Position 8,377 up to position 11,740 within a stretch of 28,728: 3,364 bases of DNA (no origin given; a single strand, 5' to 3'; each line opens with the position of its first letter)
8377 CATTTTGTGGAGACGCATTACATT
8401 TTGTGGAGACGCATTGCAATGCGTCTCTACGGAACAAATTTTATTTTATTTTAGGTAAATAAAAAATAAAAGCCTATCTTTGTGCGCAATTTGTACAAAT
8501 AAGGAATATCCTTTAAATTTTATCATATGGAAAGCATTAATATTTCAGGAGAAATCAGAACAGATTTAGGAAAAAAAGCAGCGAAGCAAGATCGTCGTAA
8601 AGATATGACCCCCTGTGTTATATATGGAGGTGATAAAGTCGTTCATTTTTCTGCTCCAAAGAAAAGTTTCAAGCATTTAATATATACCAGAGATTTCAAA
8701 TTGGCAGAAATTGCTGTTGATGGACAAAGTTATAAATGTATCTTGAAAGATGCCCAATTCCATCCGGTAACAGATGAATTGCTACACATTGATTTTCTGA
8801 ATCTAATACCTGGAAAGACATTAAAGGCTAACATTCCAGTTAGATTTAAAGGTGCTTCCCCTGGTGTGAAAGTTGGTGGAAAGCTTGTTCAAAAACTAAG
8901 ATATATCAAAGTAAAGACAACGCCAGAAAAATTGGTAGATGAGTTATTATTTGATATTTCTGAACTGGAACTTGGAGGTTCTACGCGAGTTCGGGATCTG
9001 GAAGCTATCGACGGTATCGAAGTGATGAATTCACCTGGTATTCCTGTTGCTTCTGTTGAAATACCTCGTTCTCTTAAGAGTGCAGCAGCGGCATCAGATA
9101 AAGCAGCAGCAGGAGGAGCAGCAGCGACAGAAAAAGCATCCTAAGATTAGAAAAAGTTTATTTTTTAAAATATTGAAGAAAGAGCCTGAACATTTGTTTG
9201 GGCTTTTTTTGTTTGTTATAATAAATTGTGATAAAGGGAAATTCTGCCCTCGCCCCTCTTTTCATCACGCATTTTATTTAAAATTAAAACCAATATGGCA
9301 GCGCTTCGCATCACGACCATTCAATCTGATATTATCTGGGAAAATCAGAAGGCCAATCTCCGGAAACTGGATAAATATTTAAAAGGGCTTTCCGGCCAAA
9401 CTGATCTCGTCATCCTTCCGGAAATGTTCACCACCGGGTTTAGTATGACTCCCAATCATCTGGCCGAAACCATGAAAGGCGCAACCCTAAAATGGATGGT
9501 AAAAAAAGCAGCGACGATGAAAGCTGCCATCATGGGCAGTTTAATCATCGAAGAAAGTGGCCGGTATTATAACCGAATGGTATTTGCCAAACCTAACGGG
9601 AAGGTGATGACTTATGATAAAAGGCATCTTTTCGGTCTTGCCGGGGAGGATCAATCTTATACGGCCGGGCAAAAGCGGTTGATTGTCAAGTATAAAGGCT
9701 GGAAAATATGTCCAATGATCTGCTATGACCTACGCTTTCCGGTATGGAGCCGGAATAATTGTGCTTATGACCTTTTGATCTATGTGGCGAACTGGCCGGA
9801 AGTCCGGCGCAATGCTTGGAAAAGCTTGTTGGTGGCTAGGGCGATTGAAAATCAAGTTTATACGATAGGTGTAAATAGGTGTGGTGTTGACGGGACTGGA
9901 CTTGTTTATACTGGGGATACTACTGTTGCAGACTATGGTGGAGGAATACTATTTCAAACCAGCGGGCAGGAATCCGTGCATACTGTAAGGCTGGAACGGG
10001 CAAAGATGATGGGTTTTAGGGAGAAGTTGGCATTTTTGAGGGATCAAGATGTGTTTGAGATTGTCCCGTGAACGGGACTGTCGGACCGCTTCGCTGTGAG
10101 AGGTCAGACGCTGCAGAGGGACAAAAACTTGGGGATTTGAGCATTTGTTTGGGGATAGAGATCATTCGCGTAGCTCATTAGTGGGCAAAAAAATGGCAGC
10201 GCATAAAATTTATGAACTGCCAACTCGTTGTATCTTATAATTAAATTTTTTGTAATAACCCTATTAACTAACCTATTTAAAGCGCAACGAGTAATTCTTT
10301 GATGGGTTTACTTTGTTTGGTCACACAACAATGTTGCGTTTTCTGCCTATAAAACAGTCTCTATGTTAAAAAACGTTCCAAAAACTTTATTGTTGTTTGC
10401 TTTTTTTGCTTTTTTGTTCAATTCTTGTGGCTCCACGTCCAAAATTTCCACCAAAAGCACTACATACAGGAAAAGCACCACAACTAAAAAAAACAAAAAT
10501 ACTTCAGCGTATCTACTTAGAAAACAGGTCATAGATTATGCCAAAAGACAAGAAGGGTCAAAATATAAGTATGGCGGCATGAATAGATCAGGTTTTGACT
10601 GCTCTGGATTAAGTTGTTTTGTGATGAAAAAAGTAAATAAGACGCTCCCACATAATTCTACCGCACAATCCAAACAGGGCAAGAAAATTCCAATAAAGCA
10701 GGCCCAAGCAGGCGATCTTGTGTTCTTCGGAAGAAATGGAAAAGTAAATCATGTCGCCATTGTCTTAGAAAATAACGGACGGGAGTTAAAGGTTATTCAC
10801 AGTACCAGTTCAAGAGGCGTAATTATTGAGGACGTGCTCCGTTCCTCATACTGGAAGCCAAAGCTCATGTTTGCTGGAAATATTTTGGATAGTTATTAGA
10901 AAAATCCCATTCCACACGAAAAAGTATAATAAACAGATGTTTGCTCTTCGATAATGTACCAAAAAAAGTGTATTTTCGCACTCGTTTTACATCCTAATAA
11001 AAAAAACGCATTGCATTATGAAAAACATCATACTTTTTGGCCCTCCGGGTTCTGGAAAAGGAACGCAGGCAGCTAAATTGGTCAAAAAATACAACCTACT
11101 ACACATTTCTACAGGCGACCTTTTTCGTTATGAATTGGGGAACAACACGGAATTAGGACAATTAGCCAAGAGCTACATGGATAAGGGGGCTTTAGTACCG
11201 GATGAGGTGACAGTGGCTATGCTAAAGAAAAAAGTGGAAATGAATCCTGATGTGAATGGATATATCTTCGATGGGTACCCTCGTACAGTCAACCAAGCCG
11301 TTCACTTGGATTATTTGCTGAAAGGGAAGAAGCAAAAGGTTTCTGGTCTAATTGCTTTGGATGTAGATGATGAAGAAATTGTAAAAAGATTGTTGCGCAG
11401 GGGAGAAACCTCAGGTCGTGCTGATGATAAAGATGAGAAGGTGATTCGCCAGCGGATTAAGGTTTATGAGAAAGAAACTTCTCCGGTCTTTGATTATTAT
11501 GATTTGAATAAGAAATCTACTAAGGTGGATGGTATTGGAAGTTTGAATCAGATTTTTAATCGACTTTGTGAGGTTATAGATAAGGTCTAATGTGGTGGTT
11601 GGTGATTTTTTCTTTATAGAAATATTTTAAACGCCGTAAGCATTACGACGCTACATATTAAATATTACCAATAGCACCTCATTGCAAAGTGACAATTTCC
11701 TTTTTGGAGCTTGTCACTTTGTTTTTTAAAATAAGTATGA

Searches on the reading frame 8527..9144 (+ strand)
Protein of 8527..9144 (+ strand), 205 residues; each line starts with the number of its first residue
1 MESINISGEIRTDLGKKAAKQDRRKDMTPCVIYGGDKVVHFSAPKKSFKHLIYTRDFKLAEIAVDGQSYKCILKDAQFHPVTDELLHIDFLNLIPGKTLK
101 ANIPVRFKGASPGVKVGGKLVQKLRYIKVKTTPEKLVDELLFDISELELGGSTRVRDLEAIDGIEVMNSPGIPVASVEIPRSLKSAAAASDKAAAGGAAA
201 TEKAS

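Call 74: search_protein_families(library=pfam, proteins=[window:8527-9144:+], max_evalue=0.001)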
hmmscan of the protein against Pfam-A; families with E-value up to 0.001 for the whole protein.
window:8527-9144:+ (205 aa): 2 families
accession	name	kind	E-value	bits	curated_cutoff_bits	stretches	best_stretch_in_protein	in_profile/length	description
PF01386.24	Ribosomal_L25p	-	5.1e-22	78.6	23.6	1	7-90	2-82/82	Ribosomal L25p family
PF14693.11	Ribosomal_TL5_C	-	1.9e-20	73.4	27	1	99-181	2-84/84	Ribosomal protein TL5, C-terminal domain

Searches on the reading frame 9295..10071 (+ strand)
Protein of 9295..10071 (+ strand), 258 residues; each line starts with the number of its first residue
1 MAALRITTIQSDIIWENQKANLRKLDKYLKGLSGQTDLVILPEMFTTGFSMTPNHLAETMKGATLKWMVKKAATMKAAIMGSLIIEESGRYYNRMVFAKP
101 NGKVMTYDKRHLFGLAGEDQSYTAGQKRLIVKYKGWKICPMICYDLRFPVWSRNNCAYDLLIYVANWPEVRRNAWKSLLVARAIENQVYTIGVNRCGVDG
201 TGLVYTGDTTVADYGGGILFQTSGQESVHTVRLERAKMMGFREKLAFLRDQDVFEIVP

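Call 15: search_protein_families(library=pfam, proteins=[window:9295-10071:+], max_evalue=0.001)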
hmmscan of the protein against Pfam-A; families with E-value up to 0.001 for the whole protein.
window:9295-10071:+ (258 aa): 1 family
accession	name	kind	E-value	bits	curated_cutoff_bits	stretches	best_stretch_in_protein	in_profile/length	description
PF00795.27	CN_hydrolase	-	2.9e-32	112.5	23.2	1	6-237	2-250/256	Carbon-nitrogen hydrolase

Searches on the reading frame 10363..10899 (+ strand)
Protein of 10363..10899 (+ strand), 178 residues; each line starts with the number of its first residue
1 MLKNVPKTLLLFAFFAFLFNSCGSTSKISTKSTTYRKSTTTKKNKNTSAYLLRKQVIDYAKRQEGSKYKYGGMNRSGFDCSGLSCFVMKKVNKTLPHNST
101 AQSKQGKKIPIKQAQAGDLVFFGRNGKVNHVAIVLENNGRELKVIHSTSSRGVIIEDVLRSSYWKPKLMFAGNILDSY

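Call 15: search_protein_families(library=pfam, proteins=[window:10363-10899:+], max_evalue=0.001)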
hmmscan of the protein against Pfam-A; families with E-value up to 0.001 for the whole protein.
window:10363-10899:+ (178 aa): 3 families
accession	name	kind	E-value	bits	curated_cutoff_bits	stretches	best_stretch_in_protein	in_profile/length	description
PF00877.26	NLPC_P60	-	9e-25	87.1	23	1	65-170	1-102/105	NlpC/P60 family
PF05257.22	CHAP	-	7.5e-05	23.6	26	1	79-146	10-79/81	CHAP domain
PF06940.17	DUF1287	-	0.00028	21.1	25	1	104-160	92-153/163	Domain of unknown function (DUF1287)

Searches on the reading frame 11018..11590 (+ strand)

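Call 74: search_protein_families(library=pfam, proteins=[window:11018-11590:+], max_evalue=0.001)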
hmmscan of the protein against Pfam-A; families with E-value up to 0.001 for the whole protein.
window:11018-11590:+ (190 aa): 5 families
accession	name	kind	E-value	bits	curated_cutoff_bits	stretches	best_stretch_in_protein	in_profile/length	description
PF00406.28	ADK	-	4.7e-51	173.3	26.8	1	6-163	1-148/151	Adenylate kinase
PF13207.12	AAA_17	-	2.7e-34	118.8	27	1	7-141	1-134/136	AAA domain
PF13238.12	AAA_18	-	5.5e-08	33.8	29.4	1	4-140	1-123/128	AAA domain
PF13671.12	AAA_33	-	1.9e-07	31.9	27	1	4-151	2-141/143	AAA domain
PF02223.23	Thymidylate_kin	-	0.00033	20.9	27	0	8-59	3-52/185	Thymidylate kinase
